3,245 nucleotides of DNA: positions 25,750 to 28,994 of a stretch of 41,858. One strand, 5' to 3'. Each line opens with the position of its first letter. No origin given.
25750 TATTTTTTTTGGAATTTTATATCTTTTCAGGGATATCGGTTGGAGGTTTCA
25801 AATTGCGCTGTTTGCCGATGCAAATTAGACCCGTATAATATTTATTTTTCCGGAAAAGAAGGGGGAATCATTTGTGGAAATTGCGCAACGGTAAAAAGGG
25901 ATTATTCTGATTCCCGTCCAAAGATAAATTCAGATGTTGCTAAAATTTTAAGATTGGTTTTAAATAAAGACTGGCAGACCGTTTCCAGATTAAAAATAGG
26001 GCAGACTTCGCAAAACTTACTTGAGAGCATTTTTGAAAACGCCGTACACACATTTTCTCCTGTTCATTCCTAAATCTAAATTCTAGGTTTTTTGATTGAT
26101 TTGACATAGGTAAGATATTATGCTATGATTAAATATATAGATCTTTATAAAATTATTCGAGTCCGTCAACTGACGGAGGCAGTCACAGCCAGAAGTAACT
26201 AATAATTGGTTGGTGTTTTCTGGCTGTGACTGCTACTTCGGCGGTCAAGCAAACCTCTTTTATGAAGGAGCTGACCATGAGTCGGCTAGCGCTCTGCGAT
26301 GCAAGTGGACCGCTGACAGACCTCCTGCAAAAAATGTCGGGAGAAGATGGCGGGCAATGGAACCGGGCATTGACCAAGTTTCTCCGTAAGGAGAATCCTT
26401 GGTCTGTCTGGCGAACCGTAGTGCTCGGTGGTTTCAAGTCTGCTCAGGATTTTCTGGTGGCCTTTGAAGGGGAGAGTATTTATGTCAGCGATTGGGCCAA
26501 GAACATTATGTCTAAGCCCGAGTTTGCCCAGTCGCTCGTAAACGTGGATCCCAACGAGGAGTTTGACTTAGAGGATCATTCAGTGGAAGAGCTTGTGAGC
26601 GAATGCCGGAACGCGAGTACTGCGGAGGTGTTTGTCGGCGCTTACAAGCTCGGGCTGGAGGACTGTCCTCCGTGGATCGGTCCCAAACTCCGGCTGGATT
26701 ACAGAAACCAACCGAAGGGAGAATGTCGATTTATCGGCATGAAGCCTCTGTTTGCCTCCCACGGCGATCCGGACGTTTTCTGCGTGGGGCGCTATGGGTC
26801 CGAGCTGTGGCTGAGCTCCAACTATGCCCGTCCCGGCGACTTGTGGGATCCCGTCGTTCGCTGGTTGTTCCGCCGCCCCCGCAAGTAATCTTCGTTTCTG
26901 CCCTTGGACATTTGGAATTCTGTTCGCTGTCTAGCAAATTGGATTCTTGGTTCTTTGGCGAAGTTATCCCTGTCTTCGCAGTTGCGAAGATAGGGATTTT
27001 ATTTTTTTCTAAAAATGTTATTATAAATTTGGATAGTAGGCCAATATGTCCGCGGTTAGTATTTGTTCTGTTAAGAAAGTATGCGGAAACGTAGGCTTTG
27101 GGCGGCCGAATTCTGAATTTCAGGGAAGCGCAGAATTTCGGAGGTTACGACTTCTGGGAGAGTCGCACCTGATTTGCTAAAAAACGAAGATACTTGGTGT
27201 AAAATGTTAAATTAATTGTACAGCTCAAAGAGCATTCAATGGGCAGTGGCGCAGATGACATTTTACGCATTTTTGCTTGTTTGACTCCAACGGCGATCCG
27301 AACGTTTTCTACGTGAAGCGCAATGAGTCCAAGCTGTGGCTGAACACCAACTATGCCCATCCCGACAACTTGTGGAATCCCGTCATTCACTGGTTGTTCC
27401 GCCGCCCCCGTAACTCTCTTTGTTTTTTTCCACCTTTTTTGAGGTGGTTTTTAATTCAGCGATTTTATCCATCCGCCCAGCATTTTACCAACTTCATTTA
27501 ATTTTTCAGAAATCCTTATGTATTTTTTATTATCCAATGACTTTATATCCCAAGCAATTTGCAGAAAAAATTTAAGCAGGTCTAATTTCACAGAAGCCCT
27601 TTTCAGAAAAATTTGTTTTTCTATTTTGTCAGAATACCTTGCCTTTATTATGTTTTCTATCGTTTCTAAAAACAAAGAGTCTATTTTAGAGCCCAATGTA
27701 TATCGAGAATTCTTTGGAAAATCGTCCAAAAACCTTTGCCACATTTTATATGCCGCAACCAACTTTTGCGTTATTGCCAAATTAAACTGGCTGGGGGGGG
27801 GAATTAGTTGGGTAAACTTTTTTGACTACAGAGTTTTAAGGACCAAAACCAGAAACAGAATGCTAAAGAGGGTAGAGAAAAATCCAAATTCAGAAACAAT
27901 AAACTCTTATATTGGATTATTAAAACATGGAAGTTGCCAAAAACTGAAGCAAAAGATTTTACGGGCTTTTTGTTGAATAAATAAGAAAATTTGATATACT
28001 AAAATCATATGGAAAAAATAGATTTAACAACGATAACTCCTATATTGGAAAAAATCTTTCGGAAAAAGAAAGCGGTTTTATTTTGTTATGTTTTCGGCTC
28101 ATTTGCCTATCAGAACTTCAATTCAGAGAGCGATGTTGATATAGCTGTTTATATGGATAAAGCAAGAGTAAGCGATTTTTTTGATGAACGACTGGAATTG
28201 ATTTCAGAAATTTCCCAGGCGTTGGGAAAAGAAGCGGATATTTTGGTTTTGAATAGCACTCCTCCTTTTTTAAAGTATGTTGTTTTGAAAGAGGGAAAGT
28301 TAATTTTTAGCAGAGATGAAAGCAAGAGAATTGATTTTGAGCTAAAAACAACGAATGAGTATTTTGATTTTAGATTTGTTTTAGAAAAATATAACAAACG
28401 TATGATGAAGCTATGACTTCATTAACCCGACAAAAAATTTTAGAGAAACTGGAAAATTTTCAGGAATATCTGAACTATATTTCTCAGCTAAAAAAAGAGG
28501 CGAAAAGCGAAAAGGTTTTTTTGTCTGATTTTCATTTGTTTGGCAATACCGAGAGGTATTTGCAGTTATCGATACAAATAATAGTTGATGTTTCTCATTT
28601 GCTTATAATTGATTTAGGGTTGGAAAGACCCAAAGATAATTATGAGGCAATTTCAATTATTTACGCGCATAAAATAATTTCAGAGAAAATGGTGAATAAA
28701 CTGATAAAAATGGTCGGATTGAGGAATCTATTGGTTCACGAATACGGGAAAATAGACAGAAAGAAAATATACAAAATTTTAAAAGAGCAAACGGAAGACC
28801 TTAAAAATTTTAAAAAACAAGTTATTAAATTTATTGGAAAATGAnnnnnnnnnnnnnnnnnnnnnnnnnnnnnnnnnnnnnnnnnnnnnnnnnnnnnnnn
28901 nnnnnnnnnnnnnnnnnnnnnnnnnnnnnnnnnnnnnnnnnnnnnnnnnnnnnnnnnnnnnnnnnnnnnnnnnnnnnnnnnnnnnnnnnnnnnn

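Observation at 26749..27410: Diversity-generating retroelement: 133-nt VR/TR pair in which 17 of 17 mismatches are TR adenines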

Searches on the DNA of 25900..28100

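Call 37: search_rna_families(source=window, start=25900, end=28100, threshold=evalue, max_evalue=1)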
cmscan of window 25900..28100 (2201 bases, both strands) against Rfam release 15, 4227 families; matches with E-value up to 1: 1.
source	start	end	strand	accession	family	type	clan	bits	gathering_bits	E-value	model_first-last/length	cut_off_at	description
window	26960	27022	+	RF02716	sno_ncR3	Gene; snRNA; snoRNA; CD-box;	-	23.8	88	0.038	1-75/75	no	Small nucleolar RNA ncR3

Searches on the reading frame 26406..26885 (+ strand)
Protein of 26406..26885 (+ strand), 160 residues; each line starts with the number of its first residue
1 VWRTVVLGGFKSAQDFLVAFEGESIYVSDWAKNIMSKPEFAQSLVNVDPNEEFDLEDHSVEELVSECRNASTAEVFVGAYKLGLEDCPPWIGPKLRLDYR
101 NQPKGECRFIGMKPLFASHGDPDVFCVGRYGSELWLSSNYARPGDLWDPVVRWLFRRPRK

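Call 87: predict_structure(alignment_id=A9)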
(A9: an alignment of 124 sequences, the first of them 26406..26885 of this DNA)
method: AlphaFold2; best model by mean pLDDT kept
length: 160 residues; sequences in the alignment: 124
mean_pLDDT: 97.5   pTM: 0.91
mean pLDDT of the five models: 97.5, 97.3, 97.1, 97.0, 96.7
residues with pLDDT >= 90: 156; 70-90: 4; 50-70: 0; < 50: 0
segments of 3 or more residues with pLDDT < 50: none
pLDDT, mean of each block of 10 residues (from residue 1): 97 98 98 97 97 98 98 98 98 98 98 93 97 97 98 96
secondary structure, 60 per line:
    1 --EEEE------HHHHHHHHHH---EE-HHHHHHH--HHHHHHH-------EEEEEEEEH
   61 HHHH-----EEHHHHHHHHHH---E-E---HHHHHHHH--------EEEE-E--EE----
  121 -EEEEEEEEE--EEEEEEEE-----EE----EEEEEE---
elements in order: E3-6 H13-22 H29-35 H38-44 E52-59 H60-64 H72-81 H91-98 E107-110 E122-130 E133-140 E152-157

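Call 89: fold_search(model_id=the predicted structure, library=pdb)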
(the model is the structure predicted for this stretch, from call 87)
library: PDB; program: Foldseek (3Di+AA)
matches with E <= 10: 342; with E <= 0.001: 0
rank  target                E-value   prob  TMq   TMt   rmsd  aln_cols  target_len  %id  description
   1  8oks_B                1.3e-01  0.66  0.40  0.53   5.4       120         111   12  Crystal structure of Bdellovibrio bacteriovorus Bd2740 C-terminal domain (released 2023-10-25)
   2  3wbr_H                4.8e-01  0.18  0.30  0.36   8.1       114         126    9  Crystal structure of carbohydrate recognition domain of Blood Dendritic Cell Antigen-2 (BDCA2) lectin (crystal form-3) (released 2013-12-25)
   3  9rla_I                5.2e-01  0.02  0.13  0.11  16.0       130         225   11  13S+Beta1 proteasome precursor complex (released 2026-03-18)
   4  4iop_B                5.5e-01  0.23  0.33  0.42   5.8       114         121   10  Crystal structure of NKp65 bound to its ligand KACL (released 2013-07-17)
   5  8h4v_B                8.2e-01  0.23  0.36  0.40   5.5       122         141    8  Mincle CRD complex with PGL trisaccharide (released 2023-08-09)
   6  3wbr_A                8.7e-01  0.14  0.30  0.36   8.4       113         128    8  Crystal structure of carbohydrate recognition domain of Blood Dendritic Cell Antigen-2 (BDCA2) lectin (crystal form-3) (released 2013-12-25)
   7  3wbr_E                9.9e-01  0.09  0.28  0.33   7.5       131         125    8  Crystal structure of carbohydrate recognition domain of Blood Dendritic Cell Antigen-2 (BDCA2) lectin (crystal form-3) (released 2013-12-25)
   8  3wfp_C                9.9e-01  0.02  0.15  0.08  14.9       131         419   10  tRNA processing enzyme (apo form 2) (released 2014-01-01)
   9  1ryp_I                1.1e+00  0.02  0.12  0.09  14.9       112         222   10  CRYSTAL STRUCTURE OF THE 20S PROTEASOME FROM YEAST AT 2.4 ANGSTROMS RESOLUTION (released 1998-04-15)
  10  8rjm_B                1.1e+00  0.03  0.16  0.06  13.4       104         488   16  Serial femtosecond X-ray structure of a fluorescence optimized bathy phytochrome PAiRFP2 derived from wild-type Agp2 i (released 2025-05-14)
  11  3wbr_F                1.2e+00  0.11  0.29  0.35   7.3       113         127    8  Crystal structure of carbohydrate recognition domain of Blood Dendritic Cell Antigen-2 (BDCA2) lectin (crystal form-3) (released 2013-12-25)
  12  4zrv_A                1.4e+00  0.15  0.35  0.40   5.9       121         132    7  Structure of cow mincle CRD complexed with trehalose mono butyrate (released 2016-05-25)
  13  8oks_A                1.5e+00  0.18  0.39  0.52   5.8       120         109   10  Crystal structure of Bdellovibrio bacteriovorus Bd2740 C-terminal domain (released 2023-10-25)
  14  4kzv_B                1.6e+00  0.14  0.35  0.41   6.0       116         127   10  Structure of the carbohydrate-recognition domain of the C-type lectin mincle bound to trehalose (released 2013-08-28)
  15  9rt2_N1               1.6e+00  0.04  0.12  0.08  14.0        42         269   10  NetF - ANTXR2 structure (C4) (released 2026-02-18)
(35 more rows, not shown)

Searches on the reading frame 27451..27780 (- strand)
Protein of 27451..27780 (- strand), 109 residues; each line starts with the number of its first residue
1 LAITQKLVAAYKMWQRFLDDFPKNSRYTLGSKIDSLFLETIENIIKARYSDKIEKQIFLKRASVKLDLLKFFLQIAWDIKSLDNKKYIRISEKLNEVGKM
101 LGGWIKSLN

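Call 7: search_protein_families(library=pfam, proteins=[window:27451-27780:-], max_evalue=0.1)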
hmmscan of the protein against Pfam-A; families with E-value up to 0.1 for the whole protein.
window:27451-27780:- (109 aa): 3 families
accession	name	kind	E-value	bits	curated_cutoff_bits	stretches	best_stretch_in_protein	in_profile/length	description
PF22296.2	bAvd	-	2.7e-18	66.9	40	1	3-107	3-106/107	bAvd-like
PF05635.17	23S_rRNA_IVP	-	4.6e-05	24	33.8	1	10-102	12-105/106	23S rRNA-intervening sequence protein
PF07599.16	DUF1563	-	0.012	16.1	21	1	33-60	6-32/43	Protein of unknown function (DUF1563)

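Call 8: search_protein_families(library=ncbifam, proteins=[window:27451-27780:-], max_evalue=0.1)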
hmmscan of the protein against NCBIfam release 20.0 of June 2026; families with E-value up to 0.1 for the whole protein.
window:27451-27780:- (109 aa): 4 families
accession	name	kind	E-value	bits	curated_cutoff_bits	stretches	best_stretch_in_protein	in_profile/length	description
NF033474.1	DivGenRetAVD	equivalog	1.9e-24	86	80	1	1-106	1-104/104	diversity-generating retroelement protein Avd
TIGR02436.1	TIGR02436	subfamily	0.00017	21.7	24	1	15-108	13-108/109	four helix bundle protein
NF008911.0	PRK12275.1-2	subfamily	0.001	19.6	137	1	16-108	22-115/118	hypothetical protein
NF008912.0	PRK12275.1-6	subfamily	0.031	14.3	124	1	50-107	54-110/117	hypothetical protein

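Call 14: find_encoding_contigs(protein=window:27451-27780:-, flank=10000, max_places=10)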
Protein window:27451-27780:- (109 aa): no gene with exactly this product is on record in the collection.

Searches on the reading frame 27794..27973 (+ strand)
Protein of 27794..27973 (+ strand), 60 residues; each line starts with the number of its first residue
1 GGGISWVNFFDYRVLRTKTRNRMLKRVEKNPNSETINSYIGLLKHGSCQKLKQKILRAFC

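Call 50: find_homologous_proteins(query=window:27794-27973:+, max_evalue=0.001)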
Query seq(60 aa): no candidate shares three 5-residue words with the query. No homologue found.

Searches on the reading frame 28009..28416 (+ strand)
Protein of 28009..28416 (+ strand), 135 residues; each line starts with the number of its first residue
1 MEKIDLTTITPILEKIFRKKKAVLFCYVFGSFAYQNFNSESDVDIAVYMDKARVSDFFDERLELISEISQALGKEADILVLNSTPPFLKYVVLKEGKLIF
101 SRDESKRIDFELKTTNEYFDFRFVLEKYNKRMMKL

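Call 7: search_protein_families(library=pfam, proteins=[window:28009-28416:+], max_evalue=0.1)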
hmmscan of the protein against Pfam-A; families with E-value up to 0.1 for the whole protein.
window:28009-28416:+ (135 aa): 5 families
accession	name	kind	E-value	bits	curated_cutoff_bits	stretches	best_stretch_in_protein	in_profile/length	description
PF18765.7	Polbeta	-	3.4e-24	85.3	26.9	1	13-104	3-92/93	Polymerase beta, Nucleotidyltransferase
PF01909.29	NTP_transf_2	-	4.1e-12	46.8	21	1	13-98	4-92/93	Nucleotidyltransferase domain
PF22600.2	MTPAP-like_central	-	0.00021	21.8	27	1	10-74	30-89/139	Poly(A) RNA polymerase, mitochondrial-like, central palm domain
PF21408.2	MTR4-like_stalk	-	0.035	14.8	24.2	1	102-134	28-61/64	Exosome RNA helicase MTR4-like, stalk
PF03296.19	Pox_polyA_pol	-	0.051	13.9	22.6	1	8-97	36-116/148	Poxvirus poly(A) polymerase nucleotidyltransferase domain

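Call 8: search_protein_families(library=ncbifam, proteins=[window:28009-28416:+], max_evalue=0.1)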
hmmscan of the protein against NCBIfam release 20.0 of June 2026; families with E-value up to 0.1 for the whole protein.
window:28009-28416:+ (135 aa): 3 families
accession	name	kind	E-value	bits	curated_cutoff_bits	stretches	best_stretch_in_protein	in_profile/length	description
NF047752.1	MntA_antitoxin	equivalog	5.9e-27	93.6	60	1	18-122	2-103/106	type VII toxin-antitoxin system MntA family adenylyltransferase antitoxin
NF012212.1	ANT_9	subfamily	0.0013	18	340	1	10-78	10-76/249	aminoglycoside nucleotidyltransferase ANT(9)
TIGR03135.1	malonate_mdcG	equivalog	0.0019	18.1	99.7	1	25-70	113-164/205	malonate decarboxylase holo-[acyl-carrier-protein] synthase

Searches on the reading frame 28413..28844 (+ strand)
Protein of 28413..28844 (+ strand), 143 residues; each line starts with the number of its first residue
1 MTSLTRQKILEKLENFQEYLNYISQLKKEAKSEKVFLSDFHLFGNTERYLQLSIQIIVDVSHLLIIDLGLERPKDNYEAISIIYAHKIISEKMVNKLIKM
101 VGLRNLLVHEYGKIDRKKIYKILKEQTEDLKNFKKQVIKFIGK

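Call 7: search_protein_families(library=pfam, proteins=[window:28413-28844:+], max_evalue=0.1)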
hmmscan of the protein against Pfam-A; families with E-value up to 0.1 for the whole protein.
window:28413-28844:+ (143 aa): 3 families
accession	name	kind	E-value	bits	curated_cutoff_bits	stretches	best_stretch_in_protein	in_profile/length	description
PF01934.22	HepT-like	-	4e-25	88.3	23.5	1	20-137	2-120/120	Ribonuclease HepT-like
PF20797.2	HepT-like_2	-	0.027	15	27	1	88-141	53-107/110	HepT-like protein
PF22325.2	CR4_N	-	0.037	14.6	27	1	101-135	20-54/80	Interferon-gamma receptor, N-terminal domain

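Call 8: search_protein_families(library=ncbifam, proteins=[window:28413-28844:+], max_evalue=0.1)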
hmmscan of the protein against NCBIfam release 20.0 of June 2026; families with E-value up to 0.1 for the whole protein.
window:28413-28844:+ (143 aa): 1 family
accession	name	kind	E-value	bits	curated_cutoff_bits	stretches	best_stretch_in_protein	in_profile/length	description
NF047751.1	HepT_toxin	equivalog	2.2e-29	101.8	60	1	13-133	2-120/120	type VII toxin-antitoxin system HepT family RNase toxin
